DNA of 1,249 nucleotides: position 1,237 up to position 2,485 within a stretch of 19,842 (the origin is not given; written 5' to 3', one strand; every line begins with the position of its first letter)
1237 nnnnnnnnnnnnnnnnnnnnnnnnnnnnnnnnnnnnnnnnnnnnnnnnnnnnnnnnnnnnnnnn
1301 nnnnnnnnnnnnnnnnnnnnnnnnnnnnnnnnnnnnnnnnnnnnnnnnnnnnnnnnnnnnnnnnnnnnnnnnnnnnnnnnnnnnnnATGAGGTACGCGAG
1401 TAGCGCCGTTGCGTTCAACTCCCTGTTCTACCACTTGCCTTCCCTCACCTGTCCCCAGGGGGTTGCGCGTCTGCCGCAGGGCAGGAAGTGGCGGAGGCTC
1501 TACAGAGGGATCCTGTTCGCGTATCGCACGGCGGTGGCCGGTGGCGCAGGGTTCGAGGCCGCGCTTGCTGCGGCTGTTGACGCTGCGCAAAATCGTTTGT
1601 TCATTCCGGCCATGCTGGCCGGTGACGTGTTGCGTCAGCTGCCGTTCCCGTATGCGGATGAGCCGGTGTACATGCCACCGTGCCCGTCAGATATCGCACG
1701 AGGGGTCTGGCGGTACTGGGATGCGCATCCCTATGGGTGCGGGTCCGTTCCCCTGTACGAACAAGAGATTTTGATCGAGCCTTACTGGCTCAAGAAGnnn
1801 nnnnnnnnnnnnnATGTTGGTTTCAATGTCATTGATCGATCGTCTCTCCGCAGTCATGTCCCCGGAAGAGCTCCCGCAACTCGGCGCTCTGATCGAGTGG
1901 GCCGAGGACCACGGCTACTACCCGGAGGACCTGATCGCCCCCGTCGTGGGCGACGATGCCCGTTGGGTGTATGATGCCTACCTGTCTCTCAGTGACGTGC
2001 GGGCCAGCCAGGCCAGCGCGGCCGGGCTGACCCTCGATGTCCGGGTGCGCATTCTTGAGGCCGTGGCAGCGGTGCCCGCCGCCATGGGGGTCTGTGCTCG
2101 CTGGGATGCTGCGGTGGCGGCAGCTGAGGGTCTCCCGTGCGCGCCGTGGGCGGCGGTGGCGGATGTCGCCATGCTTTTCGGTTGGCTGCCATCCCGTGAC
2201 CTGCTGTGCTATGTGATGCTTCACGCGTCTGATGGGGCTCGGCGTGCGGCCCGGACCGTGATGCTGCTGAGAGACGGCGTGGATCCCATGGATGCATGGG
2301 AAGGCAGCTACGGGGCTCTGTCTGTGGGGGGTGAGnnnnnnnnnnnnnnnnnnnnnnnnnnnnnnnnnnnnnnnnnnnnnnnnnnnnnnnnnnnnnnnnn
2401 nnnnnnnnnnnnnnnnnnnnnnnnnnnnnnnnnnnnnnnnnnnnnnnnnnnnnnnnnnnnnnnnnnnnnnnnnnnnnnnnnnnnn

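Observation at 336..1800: Array of three diverged paralogous small early genes at the left end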

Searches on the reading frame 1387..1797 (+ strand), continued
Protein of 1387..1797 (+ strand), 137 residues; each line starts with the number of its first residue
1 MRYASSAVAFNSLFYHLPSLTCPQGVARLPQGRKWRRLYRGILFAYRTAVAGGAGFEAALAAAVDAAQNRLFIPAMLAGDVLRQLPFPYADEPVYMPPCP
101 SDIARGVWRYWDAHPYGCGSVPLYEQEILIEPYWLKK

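Call 94: list_cluster_members(proteins=[P0001, P0050, P0068])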
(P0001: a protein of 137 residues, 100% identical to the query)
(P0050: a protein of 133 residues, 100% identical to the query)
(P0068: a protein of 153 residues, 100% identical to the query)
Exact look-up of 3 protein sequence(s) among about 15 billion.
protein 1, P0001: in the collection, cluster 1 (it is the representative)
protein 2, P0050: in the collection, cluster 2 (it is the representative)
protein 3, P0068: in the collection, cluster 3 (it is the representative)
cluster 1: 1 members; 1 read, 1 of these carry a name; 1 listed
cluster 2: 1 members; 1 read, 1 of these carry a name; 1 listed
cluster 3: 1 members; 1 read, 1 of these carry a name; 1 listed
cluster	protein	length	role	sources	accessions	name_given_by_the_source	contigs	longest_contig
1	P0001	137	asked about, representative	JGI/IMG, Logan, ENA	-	hypothetical protein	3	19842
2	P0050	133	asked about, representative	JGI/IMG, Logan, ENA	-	hypothetical protein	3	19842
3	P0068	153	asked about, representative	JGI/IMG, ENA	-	hypothetical protein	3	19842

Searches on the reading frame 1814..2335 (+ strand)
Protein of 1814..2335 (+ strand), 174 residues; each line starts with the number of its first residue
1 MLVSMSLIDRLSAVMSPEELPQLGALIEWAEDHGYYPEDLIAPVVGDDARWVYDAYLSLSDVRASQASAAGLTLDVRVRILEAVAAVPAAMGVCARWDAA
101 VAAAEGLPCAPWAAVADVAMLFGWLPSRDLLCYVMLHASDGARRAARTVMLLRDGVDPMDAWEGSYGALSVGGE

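Call 10: search_protein_families(library=pfam, proteins=[window:1814-2335:+], max_evalue=0.1)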
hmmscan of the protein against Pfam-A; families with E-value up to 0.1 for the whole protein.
window:1814-2335:+ (174 aa): 1 family
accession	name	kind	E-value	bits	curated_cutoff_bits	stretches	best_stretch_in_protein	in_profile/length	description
PF06528.17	Phage_P2_GpE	-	0.053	13.5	23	0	115-127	1-13/37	Phage P2 GpE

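Call 43: search_protein_families(library=phrogs, proteins=[window:1814-2335:+], max_evalue=0.1)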
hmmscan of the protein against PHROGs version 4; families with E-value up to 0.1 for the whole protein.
window:1814-2335:+ (174 aa): 0 families

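Call 81: search_protein_families(library=ncbifam, proteins=[window:1814-2335:+], max_evalue=0.1)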
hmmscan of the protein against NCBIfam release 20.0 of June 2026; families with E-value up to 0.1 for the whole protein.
window:1814-2335:+ (174 aa): 0 families

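Call 93: search_dna_similar(query=window:1814-2335:+, collection=phages, mode=protein, max_evalue=1)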
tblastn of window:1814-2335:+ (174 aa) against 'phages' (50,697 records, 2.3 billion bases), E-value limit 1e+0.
No match.
